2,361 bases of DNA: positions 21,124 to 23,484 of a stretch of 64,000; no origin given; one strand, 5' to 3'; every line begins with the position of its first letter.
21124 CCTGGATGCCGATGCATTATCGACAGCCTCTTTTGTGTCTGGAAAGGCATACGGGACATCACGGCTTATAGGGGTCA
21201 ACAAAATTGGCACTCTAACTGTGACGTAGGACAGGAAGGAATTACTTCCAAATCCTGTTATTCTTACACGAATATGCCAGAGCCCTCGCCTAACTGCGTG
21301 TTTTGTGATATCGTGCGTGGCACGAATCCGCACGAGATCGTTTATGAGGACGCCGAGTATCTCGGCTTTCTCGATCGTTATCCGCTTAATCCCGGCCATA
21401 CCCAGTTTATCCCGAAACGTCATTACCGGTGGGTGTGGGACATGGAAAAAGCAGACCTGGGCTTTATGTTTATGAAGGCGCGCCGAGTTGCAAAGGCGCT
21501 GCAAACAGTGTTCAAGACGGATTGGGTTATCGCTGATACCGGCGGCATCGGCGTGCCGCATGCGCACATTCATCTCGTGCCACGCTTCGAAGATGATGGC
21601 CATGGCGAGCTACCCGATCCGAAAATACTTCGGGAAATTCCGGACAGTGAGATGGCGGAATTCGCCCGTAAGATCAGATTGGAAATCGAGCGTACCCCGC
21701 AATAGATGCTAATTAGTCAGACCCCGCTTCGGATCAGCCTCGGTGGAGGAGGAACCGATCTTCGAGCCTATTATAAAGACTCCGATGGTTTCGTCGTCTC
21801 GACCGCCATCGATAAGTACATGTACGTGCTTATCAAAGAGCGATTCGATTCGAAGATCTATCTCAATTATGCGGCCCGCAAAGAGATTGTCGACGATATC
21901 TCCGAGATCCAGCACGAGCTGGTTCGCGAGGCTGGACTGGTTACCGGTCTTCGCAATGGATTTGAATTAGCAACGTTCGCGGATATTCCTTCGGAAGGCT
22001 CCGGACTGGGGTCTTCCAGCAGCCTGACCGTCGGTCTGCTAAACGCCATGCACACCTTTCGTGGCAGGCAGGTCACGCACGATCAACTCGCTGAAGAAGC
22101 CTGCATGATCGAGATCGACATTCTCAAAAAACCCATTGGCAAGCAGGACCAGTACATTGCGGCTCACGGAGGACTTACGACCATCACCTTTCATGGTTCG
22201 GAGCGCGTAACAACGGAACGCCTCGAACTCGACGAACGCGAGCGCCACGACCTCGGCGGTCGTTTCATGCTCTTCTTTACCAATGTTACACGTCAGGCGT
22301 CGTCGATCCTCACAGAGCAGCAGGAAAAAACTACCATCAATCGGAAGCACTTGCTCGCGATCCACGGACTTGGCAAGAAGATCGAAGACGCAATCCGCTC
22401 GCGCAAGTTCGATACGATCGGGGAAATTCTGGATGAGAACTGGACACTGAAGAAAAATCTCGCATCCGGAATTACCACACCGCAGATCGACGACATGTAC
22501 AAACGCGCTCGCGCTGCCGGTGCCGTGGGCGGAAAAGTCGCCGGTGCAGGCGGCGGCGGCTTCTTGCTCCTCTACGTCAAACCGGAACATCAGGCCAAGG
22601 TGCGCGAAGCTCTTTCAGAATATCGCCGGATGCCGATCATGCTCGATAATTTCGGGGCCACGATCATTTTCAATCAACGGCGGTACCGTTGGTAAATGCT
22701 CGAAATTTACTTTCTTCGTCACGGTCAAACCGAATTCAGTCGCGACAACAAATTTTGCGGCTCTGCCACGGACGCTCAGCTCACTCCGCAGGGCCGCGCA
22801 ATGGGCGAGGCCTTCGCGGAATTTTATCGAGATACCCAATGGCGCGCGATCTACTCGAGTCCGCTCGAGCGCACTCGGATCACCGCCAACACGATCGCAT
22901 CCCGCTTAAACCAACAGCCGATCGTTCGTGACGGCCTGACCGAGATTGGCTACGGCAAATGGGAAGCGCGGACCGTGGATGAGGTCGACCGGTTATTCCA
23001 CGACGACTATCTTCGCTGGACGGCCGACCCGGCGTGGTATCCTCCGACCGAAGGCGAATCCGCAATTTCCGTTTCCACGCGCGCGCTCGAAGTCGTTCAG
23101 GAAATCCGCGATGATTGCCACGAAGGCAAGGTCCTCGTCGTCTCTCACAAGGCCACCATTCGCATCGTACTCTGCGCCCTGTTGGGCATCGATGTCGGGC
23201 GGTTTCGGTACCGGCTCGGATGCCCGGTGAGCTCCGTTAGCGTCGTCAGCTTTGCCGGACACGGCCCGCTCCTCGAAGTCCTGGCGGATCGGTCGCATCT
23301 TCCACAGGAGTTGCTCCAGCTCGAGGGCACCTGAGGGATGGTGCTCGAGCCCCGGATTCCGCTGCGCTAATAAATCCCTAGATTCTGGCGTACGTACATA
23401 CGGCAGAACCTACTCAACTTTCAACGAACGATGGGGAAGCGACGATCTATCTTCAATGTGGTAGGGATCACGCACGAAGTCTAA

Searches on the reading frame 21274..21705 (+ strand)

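Call 3: search_protein_families(library=pfam, proteins=[window:21274-21705:+], max_evalue=0.01)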
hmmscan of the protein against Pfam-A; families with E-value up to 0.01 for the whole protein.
window:21274-21705:+ (143 aa): 2 families
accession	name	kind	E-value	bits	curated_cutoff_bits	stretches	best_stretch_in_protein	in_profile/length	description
PF01230.28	HIT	-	5.6e-15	56.2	21.5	1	16-106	2-97/98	HIT domain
PF11969.13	DcpS_C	-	5.9e-09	36.8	24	1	7-102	1-100/114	Scavenger mRNA decapping enzyme C-term binding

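Call 7: search_protein_families(library=padloc, proteins=[window:21274-21705:+], max_evalue=0.01)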
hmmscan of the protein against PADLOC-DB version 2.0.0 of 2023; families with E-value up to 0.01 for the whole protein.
window:21274-21705:+ (143 aa): 1 family
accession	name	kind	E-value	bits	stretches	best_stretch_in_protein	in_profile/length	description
PDLC00441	ThsC2|ThsC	-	1.5e-08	32.5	1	6-109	12-120/148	HIT family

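Call 34: search_protein_families(library=ncbifam, proteins=[window:21274-21705:+], max_evalue=0.1)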
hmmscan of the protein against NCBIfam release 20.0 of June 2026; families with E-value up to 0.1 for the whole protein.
window:21274-21705:+ (143 aa): 3 families
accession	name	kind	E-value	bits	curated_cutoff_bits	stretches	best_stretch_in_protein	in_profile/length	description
NF045834.1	M_plasma_HinT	exception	8.3e-13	49.1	130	1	9-103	1-100/102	histidine triad protein HinT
NF052622.1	ATPAdlTfActino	equivalog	5.6e-06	26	290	1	28-108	60-146/176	ATP adenylyltransferase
NF007965.0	PRK10687.1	equivalog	0.00019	21.5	206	1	8-102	5-105/119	purine nucleoside phosphoramidase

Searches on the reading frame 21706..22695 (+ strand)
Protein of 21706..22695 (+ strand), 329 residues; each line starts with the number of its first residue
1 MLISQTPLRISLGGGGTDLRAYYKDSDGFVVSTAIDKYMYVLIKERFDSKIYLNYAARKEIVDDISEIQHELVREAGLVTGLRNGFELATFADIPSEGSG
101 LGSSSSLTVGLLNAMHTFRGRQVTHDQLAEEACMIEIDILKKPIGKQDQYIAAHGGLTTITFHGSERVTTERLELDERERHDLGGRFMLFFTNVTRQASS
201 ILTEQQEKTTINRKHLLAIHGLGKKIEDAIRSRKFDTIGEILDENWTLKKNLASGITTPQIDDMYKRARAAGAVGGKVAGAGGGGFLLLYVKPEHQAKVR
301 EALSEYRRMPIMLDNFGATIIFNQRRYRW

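Call 3: search_protein_families(library=pfam, proteins=[window:21706-22695:+], max_evalue=0.01)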
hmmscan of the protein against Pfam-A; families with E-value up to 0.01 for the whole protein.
window:21706-22695:+ (329 aa): 2 families
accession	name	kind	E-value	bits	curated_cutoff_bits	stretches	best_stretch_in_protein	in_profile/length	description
PF00288.32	GHMP_kinases_N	-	1.1e-13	51.6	22.3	1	73-156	11-87/87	GHMP kinases N terminal domain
PF08544.19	GHMP_kinases_C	-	1.8e-12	47.9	21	1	228-306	3-82/85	GHMP kinases C terminal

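Call 7: search_protein_families(library=padloc, proteins=[window:21706-22695:+], max_evalue=0.01)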
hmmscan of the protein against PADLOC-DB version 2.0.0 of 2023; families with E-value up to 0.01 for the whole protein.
window:21706-22695:+ (329 aa): 0 families

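Call 8: find_related_loci(query=window:21706-22695:+, collection=genome_contigs, flank=10000)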
Query window:21706-22695:+ (329 aa) in genome_contigs; peptide patterns used: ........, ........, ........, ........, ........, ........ (x = any residue, [..] = any of these).
165 stretches matched a pattern; 114 encode a relative of the query (tblastn E <= 1e-3); the best 80 are kept; 80 distinct loci.
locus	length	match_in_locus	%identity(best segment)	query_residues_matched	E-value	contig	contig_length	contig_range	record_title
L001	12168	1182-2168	90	1-329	1e-180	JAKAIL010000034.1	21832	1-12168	MAG: Bacteroidetes bacterium isolate WY3.bin23 NODE_3851_length_21832_cov_1.374338, whole genome shotgun sequence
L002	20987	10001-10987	89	1-329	2e-177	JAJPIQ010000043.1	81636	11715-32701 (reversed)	MAG: Bacteroidetes bacterium isolate Centralia_MAG_339 k107_8629731, whole genome shotgun sequence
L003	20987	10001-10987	88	1-329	3e-177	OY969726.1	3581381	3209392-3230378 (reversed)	MAG: uncultured Bacteroidetes bacterium isolate MFD05502.bin.4.212 genome assembly, chromosome: 1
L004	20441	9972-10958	88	1-329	1e-176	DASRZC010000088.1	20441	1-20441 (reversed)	MAG TPA_asm: Candidatus Kapaibacterium sp. isolate SMAG_U14065 k141_774643, whole genome shotgun sequence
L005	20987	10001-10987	87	1-329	4e-175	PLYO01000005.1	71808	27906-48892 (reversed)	MAG: Ignavibacteriae bacterium isolate palsa_1295 73.20120700_P3D.263_contig_18642, whole genome shotgun sequence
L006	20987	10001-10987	86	1-329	7e-174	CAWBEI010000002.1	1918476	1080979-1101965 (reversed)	MAG: Ignavibacteriota bacterium isolate MFD04780.bin.1.147 genome assembly, contig: contig_16205, whole genome shotgun s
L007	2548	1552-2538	87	1-329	0e+0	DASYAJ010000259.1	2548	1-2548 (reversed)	MAG TPA_asm: Candidatus Kapaibacterium sp. isolate SMAG_U4877 k141_4406318, whole genome shotgun sequence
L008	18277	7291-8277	84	1-329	2e-169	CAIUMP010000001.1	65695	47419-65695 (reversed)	MAG: uncultured Ignavibacteriae bacterium isolate Ki2-D3_bin-1418 genome assembly, contig: bin-1418:01/62, whole genome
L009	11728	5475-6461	86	1-329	4e-167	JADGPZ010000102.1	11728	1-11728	MAG: Candidatus Kapaibacterium sp. isolate Chersky.7_45 contig-100_1127, whole genome shotgun sequence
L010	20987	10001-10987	87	1-329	7e-167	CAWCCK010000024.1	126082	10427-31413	MAG: Ignavibacteriota bacterium isolate MFD04540.bin.1.132 genome assembly, contig: contig_40738, whole genome shotgun s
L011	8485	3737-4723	85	1-329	4e-159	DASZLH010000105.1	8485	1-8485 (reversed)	MAG TPA_asm: Candidatus Kapaibacterium sp. isolate SMAG_U5859 k141_2851156, whole genome shotgun sequence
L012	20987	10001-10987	86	1-329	2e-175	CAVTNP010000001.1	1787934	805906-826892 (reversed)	MAG: Ignavibacteriota bacterium isolate MFD04780.bin.1.195 genome assembly, contig: contig_13287, whole genome shotgun s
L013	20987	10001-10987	86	1-329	1e-165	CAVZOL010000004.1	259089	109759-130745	MAG: Ignavibacteriota bacterium isolate MFD05512.bin.2.5 genome assembly, contig: contig_18476, whole genome shotgun seq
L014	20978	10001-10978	53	1-325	1e-92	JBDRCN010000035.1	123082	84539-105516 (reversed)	MAG: Candidatus Omnitrophota bacterium isolate MEGAHIT-group-1.186 k141_7502464, whole genome shotgun sequence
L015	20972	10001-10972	45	1-322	8e-87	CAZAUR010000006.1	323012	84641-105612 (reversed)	MAG TPA_asm: uncultured Spirochaetaceae bacterium isolate binchicken_co46_630 genome assembly, contig: NODE_24_length_32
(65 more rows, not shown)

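Call 34: search_protein_families(library=ncbifam, proteins=[window:21706-22695:+], max_evalue=0.1)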
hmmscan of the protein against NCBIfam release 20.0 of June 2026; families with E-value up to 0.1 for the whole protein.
window:21706-22695:+ (329 aa): 13 families
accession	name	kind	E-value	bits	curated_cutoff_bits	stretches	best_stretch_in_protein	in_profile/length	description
NF049969.1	GlMnHpPKinHddA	equivalog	1.9e-48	165.6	600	1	3-304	4-317/338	D-glycero-D-manno-heptose 7-phosphate kinase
NF009948.0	PRK13412.1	equivalog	7.9e-28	96.6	721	1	82-305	723-950/974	bifunctional fucokinase/fucose-1-phosphate guanylyltransferase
TIGR00549.1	mevalon_kin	equivalog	9.5e-21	74.5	163.05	1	31-288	20-274/276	mevalonate kinase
NF003036.0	PRK03926.1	equivalog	9.7e-21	74.1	403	1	31-310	25-286/302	mevalonate kinase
NF003006.0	PRK03817.1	equivalog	1.4e-14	53.8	443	2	5-201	5-196/352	galactokinase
NF003472.0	PRK05101.1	equivalog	5.1e-10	38.8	499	1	5-156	24-182/382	galactokinase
TIGR00131.1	gal_kin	equivalog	1.8e-09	37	226.65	2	228-305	287-364/388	galactokinase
NF001816.0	PRK00555.1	equivalog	1.8e-09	37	509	2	212-303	246-336/363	galactokinase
NF003705.0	PRK05322.1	equivalog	1.6e-07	30.4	385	2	28-153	40-179/388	galactokinase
NF002288.1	PRK01212.1-4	equivalog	2.5e-05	23.5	194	1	82-306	73-281/303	homoserine kinase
TIGR00191.1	thrB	equivalog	0.00052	19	168.25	1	81-137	75-131/304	homoserine kinase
TIGR01920.1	Shik_kin_archae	equivalog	0.0044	16.4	126.85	1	67-129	51-112/266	shikimate kinase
NF011205.0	PRK14611.1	equivalog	0.0076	15.7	364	1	29-139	28-133/275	4-(cytidine 5'-diphospho)-2-C-methyl-D-erythritol kinase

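Call 98: search_protein_families(library=pfam, proteins=[L011:7885-8268:-, L011:7424-7882:-, L004:11707-11904:-, L009:10673-11428:+], max_evalue=0.01)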
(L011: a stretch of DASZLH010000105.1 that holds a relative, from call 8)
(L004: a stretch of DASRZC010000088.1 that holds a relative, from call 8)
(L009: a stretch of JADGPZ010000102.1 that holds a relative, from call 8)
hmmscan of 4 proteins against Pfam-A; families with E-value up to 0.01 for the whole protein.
L011:7885-8268:- (128 aa): 1 family
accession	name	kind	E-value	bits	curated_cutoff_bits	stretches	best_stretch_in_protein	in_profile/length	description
PF01850.27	PIN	-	2.8e-15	57.4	23.6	1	4-123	2-118/120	PIN domain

L011:7424-7882:- (153 aa): 1 family
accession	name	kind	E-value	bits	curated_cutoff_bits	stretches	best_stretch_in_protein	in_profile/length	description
PF12867.12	DinB_2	-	0.0097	16.8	24.8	0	15-146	2-128/128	DinB superfamily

L004:11707-11904:- (65 aa): 0 families

L009:10673-11428:+ (252 aa): 0 families

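Call 101: search_protein_families(library=pfam, proteins=[L014:9315-10001:+], max_evalue=0.00001)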
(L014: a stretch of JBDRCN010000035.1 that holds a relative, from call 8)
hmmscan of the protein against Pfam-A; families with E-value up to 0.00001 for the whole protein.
L014:9315-10001:+ (229 aa): 2 families
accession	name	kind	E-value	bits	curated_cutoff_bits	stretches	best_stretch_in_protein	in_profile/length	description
PF00483.29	NTP_transferase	-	1.2e-28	100.7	21.2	1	3-225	1-239/245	Nucleotidyl transferase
PF12804.13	NTP_transf_3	-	6e-09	36.7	27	1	4-109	1-97/160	MobA-like NTP transferase domain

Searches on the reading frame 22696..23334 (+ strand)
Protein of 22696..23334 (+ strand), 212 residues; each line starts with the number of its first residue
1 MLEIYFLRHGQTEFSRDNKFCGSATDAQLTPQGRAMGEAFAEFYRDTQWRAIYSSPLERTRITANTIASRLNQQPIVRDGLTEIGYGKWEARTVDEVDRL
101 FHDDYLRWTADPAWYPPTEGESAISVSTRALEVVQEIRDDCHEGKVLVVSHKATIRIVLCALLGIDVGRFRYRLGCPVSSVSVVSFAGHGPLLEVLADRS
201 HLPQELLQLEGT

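Call 3: search_protein_families(library=pfam, proteins=[window:22696-23334:+], max_evalue=0.01)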
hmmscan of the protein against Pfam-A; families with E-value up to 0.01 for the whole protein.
window:22696-23334:+ (212 aa): 1 family
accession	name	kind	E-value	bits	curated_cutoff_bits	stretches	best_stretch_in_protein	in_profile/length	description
PF00300.27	His_Phos_1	-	2.1e-53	181.3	21.7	1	4-198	1-193/194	Histidine phosphatase superfamily (branch 1)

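Call 7: search_protein_families(library=padloc, proteins=[window:22696-23334:+], max_evalue=0.01)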
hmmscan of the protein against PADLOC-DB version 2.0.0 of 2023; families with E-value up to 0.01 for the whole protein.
window:22696-23334:+ (212 aa): 0 families

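Call 34: search_protein_families(library=ncbifam, proteins=[window:22696-23334:+], max_evalue=0.1)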
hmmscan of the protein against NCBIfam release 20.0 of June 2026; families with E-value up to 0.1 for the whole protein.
window:22696-23334:+ (212 aa): 17 families
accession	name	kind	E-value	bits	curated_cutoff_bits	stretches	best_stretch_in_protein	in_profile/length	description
TIGR03162.1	ribazole_cobC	equivalog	1e-35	122.7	162.9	1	4-168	1-161/176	alpha-ribazole phosphatase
NF005567.0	PRK07238.1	equivalog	1.3e-35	123.5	326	1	4-201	180-376/378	bifunctional RNase H/acid phosphatase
NF045917.1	PhserinePhPspA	equivalog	2.9e-34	118.6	350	1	1-202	1-200/211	phosphoserine phosphatase PspA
TIGR03848.1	MSMEG_4193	subfamily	7.6e-26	90.8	203.85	1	5-198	3-198/204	MSMEG_4193 family putative phosphomutase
NF011580.0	PRK15004.1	equivalog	3.2e-25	89.3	250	1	3-176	2-177/203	adenosylcobalamin/alpha-ribazole phosphatase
NF009994.0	PRK13463.1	equivalog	3.1e-22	79.3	277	1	4-202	5-202/203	phosphoserine phosphatase 1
NF038349.1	dPGM_arch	equivalog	7.6e-18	65.1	225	1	5-184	2-169/194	2,3-diphosphoglycerate-dependent phosphoglycerate mutase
NF002901.0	PRK03482.1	equivalog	7.8e-17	61.6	261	1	1-204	1-207/215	2,3-diphosphoglycerate-dependent phosphoglycerate mutase GpmB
NF009993.0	PRK13462.1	equivalog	3.1e-16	59.6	226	1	5-190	9-185/203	acid phosphatase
NF002339.0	PRK01295.1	equivalog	9.7e-09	35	316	1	6-164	7-171/206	2,3-bisphosphoglycerate-dependent phosphoglycerate mutase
TIGR01258.1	pgm_1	subfamily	1.4e-07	31.2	81.7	1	4-89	3-92/245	2,3-bisphosphoglycerate-dependent phosphoglycerate mutase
NF010713.0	PRK14115.1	equivalog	1.5e-06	27.7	305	1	3-76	3-77/248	2,3-diphosphoglycerate-dependent phosphoglycerate mutase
NF002217.0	PRK01112.1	equivalog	2.5e-06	27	320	1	2-73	2-72/228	2,3-bisphosphoglycerate-dependent phosphoglycerate mutase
NF010718.0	PRK14120.1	equivalog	2e-05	24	366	1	4-109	7-117/249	phosphoglyceromutase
TIGR00249.1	sixA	equivalog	0.00013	21.8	74.5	1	3-81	2-78/154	phosphohistidine phosphatase SixA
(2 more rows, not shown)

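Call 99: find_encoding_contigs(protein=window:22696-23334:+, flank=6000, max_places=10)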
Protein window:22696-23334:+ (212 aa): 3 contigs read that carry it; 2 places shown.
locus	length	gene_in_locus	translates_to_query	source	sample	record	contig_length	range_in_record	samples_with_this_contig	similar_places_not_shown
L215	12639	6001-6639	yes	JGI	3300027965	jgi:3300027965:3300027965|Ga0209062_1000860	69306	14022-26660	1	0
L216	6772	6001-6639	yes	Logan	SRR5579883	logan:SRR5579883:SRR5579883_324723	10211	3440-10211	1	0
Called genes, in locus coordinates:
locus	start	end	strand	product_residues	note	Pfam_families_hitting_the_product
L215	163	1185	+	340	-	PF26549:Tricorn_N, PF26550:Tricorn_2nd (weak), PF07676:PD40 (weak), PF26549:Tricorn_N, PF07676:PD40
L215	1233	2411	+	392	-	-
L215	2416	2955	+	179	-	PF04205:FMN_bind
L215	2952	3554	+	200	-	PF27139:Aq_1264_TM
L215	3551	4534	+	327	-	PF02424:ApbE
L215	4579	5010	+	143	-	PF11969:DcpS_C, PF01230:HIT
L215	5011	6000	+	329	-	PF00288:GHMP_kinases_N, PF08544:GHMP_kinases_C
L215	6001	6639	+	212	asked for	PF00300:His_Phos_1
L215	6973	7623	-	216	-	-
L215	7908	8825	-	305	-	PF05014:Nuc_deoxyrib_tr (weak)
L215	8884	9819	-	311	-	-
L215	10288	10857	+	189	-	PF13580:SIS_2, PF01380:SIS (weak)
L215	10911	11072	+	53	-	-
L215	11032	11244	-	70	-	PF10049:DUF2283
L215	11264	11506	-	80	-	-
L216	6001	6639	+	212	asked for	PF00300:His_Phos_1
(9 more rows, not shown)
